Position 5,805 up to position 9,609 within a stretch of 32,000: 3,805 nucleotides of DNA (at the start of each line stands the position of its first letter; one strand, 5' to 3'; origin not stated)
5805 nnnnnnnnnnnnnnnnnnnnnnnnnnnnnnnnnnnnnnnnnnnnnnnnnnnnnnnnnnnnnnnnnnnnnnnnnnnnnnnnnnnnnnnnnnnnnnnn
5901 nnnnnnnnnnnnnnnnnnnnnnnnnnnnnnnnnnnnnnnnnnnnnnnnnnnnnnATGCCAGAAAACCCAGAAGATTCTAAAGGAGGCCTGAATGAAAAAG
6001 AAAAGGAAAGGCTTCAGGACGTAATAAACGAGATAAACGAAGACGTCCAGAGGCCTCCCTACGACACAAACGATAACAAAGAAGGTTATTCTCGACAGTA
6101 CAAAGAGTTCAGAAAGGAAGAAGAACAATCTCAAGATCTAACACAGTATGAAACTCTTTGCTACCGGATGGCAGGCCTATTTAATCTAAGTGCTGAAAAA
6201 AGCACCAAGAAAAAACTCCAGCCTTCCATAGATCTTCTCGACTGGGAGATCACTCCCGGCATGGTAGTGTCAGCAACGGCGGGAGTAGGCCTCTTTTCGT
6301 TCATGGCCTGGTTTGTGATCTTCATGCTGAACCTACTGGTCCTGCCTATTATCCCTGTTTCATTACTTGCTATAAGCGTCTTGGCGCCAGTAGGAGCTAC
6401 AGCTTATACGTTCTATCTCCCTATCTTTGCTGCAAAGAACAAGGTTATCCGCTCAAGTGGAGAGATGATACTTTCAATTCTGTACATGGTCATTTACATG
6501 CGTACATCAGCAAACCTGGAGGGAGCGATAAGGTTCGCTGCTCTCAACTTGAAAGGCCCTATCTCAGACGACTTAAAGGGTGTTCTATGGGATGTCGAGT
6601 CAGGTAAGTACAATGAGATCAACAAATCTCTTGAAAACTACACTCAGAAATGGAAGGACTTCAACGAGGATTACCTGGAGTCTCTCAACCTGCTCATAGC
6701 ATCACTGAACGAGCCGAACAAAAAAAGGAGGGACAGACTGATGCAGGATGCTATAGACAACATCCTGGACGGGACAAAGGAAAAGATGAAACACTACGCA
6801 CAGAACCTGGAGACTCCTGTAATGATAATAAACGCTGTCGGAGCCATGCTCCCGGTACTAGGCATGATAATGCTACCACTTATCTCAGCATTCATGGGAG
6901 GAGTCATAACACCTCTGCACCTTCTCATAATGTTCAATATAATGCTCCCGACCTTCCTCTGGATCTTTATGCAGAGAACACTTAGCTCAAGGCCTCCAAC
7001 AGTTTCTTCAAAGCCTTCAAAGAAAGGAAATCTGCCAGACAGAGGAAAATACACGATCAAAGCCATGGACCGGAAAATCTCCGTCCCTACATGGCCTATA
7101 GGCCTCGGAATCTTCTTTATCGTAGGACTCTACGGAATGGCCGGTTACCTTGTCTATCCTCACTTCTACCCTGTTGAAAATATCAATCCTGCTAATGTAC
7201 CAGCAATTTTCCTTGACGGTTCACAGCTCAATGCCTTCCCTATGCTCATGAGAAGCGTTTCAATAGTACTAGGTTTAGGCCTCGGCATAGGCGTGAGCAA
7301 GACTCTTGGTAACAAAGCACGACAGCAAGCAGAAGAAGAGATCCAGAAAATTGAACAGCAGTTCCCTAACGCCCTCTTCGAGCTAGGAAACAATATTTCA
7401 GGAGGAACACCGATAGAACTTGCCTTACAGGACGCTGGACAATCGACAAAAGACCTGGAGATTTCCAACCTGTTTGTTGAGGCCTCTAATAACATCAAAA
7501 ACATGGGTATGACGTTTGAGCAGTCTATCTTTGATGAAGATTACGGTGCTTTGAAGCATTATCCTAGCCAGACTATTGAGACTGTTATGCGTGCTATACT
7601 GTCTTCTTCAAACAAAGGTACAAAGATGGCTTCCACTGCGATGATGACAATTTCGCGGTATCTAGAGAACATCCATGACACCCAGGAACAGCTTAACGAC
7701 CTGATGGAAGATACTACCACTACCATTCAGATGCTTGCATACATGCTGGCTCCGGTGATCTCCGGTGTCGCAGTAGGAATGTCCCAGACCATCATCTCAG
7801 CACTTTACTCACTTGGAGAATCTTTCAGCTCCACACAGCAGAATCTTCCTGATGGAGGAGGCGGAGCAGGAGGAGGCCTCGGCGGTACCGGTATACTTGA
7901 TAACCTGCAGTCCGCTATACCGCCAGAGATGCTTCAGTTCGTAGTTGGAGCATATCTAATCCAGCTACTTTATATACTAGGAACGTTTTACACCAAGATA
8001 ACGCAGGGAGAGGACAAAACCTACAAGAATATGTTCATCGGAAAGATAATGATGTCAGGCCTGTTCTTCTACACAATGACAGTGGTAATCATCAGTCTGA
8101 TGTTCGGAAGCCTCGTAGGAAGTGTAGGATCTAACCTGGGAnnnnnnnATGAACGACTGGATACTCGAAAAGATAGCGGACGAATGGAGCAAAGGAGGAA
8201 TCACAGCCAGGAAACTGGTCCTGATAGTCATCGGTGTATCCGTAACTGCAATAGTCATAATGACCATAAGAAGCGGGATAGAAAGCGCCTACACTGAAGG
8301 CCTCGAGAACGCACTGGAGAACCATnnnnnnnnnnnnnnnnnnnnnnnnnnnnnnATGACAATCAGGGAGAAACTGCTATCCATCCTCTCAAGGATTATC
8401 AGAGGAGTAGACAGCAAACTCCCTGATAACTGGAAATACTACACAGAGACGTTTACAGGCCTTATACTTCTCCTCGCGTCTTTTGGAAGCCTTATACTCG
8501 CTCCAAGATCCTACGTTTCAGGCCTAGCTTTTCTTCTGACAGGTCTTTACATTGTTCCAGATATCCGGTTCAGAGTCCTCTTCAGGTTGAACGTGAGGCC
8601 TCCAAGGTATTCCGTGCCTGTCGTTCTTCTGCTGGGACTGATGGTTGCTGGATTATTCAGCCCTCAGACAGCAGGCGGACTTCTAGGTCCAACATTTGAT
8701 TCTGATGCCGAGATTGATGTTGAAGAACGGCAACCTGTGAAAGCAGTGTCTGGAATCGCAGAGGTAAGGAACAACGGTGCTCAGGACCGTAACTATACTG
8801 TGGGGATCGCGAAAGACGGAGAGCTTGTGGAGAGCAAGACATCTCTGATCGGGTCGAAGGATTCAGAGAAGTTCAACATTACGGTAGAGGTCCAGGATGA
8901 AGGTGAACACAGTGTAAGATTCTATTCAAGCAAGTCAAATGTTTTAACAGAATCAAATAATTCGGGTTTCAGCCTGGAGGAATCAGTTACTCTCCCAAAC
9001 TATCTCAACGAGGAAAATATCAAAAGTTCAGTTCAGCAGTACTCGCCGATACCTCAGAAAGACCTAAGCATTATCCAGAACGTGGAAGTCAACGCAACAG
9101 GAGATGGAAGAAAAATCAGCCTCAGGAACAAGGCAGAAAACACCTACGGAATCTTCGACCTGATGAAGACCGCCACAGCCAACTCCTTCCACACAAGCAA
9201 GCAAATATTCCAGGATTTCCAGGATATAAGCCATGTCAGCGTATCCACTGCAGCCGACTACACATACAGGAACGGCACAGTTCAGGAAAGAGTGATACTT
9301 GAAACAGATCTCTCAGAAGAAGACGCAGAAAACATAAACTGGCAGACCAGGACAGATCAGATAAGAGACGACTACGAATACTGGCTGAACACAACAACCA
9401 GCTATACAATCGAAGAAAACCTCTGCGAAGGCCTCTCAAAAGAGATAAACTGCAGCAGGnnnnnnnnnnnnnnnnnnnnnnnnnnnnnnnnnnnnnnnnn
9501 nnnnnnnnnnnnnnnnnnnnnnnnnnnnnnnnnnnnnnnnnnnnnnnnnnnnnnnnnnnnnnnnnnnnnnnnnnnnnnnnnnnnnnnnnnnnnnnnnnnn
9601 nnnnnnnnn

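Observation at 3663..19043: Very large type IV pilus-like operon: one ATPase, one platform protein and about 13-15 pilin-like subunits, with no archaellum genes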

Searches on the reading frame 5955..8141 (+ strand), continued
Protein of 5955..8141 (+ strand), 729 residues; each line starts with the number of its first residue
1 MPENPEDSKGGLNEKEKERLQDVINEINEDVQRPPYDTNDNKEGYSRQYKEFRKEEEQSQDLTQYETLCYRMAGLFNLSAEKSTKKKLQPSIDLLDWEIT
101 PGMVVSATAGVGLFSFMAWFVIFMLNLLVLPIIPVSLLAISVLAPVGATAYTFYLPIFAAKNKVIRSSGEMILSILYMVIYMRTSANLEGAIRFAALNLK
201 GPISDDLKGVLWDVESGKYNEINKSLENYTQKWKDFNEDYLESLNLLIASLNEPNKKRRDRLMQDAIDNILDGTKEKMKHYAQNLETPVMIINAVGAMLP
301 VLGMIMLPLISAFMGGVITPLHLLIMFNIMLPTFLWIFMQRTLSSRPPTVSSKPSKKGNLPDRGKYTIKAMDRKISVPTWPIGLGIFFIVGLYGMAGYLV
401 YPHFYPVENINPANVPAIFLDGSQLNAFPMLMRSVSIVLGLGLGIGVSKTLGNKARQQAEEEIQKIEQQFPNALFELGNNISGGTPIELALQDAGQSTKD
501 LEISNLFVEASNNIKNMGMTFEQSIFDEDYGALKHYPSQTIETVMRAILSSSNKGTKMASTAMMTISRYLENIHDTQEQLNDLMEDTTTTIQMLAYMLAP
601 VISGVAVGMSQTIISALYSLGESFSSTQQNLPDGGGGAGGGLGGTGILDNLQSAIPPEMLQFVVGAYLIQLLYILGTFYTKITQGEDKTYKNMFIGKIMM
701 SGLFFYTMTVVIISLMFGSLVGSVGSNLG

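Call 103: find_related_loci(query=L075:7863-8735:+, collection=metagenome_contigs, flank=4000)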
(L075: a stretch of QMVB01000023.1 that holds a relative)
Query L075:7863-8735:+ (291 aa) in metagenome_contigs; peptide patterns used: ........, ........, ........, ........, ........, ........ (x = any residue, [..] = any of these).
394 stretches matched a pattern; 1 encode a relative of the query (tblastn E <= 1e-3); 1 distinct loci.
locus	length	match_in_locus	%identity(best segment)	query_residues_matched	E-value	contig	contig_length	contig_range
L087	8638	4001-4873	100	1-291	0e+0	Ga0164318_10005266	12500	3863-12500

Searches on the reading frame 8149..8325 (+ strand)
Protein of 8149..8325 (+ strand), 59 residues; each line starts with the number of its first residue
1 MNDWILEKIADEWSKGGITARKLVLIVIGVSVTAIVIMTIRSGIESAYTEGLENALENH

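Call 6: search_protein_families(library=pfam, max_evalue=0.1, proteins=[window:8149-8325:+])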
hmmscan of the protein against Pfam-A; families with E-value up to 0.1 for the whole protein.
window:8149-8325:+ (59 aa): 0 families

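Call 70: search_protein_families(library=pfam, alignment_id=A5, max_evalue=1)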
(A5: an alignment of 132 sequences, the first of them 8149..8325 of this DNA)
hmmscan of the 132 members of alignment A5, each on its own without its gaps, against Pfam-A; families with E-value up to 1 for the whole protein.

A. member 1, window:8149-8325:+ (59 aa): 0 families

B. families by the number of members that match (of 132 scanned): 97 families (the first 25 are shown)
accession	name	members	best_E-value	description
PF12555.13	SteA-like_C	4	0.0046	SteA-like C-terminal domain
PF07760.16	DUF1616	3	0.017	Protein of unknown function (DUF1616)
PF16982.10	Flp1_like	2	0.0091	Putative Flagellin, Flp1-like, domain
PF12704.14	MacB_PCD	2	0.014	MacB-like periplasmic core domain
PF19629.4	DUF6133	2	0.022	Family of unknown function (DUF6133)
PF13624.11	SurA_N_3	2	0.034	SurA-like N-terminal domain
PF04888.17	SseC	2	0.063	Secretion system effector C (SseC) like family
PF03597.20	FixS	2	0.063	Cytochrome oxidase maturation protein cbb3-type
PF05961.16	Chordopox_A13L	2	0.078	Chordopoxvirus A13L protein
PF01034.25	Syndecan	2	0.18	Syndecan domain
PF12729.13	4HB_MCP_1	2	0.26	Four helix bundle sensory module for signal transduction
PF23973.1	DUF7299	1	0.00066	Family of unknown function (DUF7299)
PF01484.22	Col_cuticle_N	1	0.00066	Nematode cuticle collagen N-terminal domain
PF11174.13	DUF2970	1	0.0013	Protein of unknown function (DUF2970)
PF22862.1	Hac8_like_N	1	0.0018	Halocin 8-like N-terminal domain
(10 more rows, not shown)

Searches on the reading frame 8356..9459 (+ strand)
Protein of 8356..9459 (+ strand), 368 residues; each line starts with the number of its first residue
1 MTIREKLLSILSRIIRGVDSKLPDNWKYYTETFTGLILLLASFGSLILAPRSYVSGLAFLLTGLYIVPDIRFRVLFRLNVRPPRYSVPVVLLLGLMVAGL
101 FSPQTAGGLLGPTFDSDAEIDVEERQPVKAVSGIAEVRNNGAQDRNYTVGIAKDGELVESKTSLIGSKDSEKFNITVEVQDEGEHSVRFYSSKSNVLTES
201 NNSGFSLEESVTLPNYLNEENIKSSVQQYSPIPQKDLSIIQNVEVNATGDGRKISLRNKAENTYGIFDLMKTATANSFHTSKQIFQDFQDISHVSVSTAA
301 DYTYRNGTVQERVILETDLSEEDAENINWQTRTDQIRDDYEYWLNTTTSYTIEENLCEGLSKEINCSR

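Call 6: search_protein_families(library=pfam, max_evalue=0.1, proteins=[window:8356-9459:+])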
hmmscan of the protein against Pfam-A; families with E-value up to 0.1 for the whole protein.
window:8356-9459:+ (368 aa): 0 families

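Call 9: search_protein_families(library=ncbifam, max_evalue=0.1, proteins=[window:8356-9459:+])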
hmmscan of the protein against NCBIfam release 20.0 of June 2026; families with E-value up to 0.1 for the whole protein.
window:8356-9459:+ (368 aa): 0 families

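Call 84: search_protein_families(library=pfam, max_evalue=0.001, proteins=[window:8356-9459:+])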
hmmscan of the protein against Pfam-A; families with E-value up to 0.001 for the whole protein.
window:8356-9459:+ (368 aa): 0 families
